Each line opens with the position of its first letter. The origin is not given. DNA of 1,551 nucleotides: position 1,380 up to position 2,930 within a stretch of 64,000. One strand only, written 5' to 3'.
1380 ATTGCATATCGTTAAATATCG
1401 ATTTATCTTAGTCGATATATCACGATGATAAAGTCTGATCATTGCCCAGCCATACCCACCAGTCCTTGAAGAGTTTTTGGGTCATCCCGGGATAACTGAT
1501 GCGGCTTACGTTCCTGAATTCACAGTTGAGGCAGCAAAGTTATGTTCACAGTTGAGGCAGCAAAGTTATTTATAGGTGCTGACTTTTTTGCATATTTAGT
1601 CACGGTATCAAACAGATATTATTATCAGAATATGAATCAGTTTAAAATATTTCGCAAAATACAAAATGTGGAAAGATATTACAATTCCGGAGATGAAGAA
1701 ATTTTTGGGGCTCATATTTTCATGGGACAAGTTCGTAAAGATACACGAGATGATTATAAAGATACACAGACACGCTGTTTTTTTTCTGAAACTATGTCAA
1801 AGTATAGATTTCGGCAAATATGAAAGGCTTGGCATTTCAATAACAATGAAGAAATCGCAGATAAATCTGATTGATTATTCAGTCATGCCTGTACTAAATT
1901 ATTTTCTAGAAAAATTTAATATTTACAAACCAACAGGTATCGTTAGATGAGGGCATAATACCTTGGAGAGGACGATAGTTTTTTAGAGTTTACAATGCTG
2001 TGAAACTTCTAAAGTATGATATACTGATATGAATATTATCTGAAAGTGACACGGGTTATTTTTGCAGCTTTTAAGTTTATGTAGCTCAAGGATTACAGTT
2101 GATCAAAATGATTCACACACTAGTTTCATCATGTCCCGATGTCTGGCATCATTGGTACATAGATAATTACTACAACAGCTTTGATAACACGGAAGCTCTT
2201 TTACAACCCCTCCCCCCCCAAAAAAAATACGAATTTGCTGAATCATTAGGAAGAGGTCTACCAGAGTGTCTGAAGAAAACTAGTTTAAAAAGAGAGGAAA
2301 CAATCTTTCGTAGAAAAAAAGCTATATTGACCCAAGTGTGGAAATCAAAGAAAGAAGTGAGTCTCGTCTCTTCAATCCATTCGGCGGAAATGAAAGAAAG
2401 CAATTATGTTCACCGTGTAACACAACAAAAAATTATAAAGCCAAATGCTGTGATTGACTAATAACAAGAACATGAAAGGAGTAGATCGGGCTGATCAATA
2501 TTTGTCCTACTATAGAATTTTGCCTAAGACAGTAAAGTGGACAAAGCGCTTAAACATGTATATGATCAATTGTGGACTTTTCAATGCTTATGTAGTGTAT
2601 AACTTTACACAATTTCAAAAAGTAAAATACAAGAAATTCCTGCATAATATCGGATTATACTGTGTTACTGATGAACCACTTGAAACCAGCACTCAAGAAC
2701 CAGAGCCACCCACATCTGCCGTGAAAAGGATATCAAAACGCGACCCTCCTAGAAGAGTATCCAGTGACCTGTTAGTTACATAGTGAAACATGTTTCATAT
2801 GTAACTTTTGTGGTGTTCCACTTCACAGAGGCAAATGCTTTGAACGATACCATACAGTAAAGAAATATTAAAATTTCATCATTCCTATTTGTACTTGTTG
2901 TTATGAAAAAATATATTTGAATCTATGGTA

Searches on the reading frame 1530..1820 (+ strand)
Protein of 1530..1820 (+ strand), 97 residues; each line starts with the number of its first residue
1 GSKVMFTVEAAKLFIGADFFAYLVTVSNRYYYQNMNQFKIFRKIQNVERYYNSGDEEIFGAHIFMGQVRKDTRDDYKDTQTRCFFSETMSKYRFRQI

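Call 45: search_protein_families(library=pfam, max_evalue=0.1, proteins=[window:1530-1820:+])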
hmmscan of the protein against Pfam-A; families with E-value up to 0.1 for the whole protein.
window:1530-1820:+ (97 aa): 1 family
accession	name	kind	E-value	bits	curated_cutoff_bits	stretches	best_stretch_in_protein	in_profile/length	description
PF13843.12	DDE_Tnp_1_7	-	0.00079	19.3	22.4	1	13-97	8-85/349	Transposase IS4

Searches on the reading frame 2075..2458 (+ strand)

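Call 45: search_protein_families(library=pfam, max_evalue=0.1, proteins=[window:2075-2458:+])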
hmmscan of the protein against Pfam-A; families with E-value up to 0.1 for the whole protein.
window:2075-2458:+ (128 aa): 3 families
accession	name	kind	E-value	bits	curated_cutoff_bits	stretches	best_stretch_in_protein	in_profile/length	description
PF13843.12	DDE_Tnp_1_7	-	5.3e-06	26.4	22.4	1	9-126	191-302/349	Transposase IS4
PF13021.12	DUF3885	-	0.0078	16.8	23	1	27-125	3-91/189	Domain of unknown function (DUF3885)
PF12885.12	TORC_M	-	0.065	13.7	27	1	58-118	39-95/158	Transducer of regulated CREB activity middle domain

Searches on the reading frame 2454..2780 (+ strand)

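Call 45: search_protein_families(library=pfam, max_evalue=0.1, proteins=[window:2454-2780:+])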
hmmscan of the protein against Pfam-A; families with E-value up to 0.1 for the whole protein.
window:2454-2780:+ (109 aa): 1 family
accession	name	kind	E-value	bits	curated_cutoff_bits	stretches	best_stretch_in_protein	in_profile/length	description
PF13843.12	DDE_Tnp_1_7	-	2.2e-05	24.4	22.4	1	4-46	306-349/349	Transposase IS4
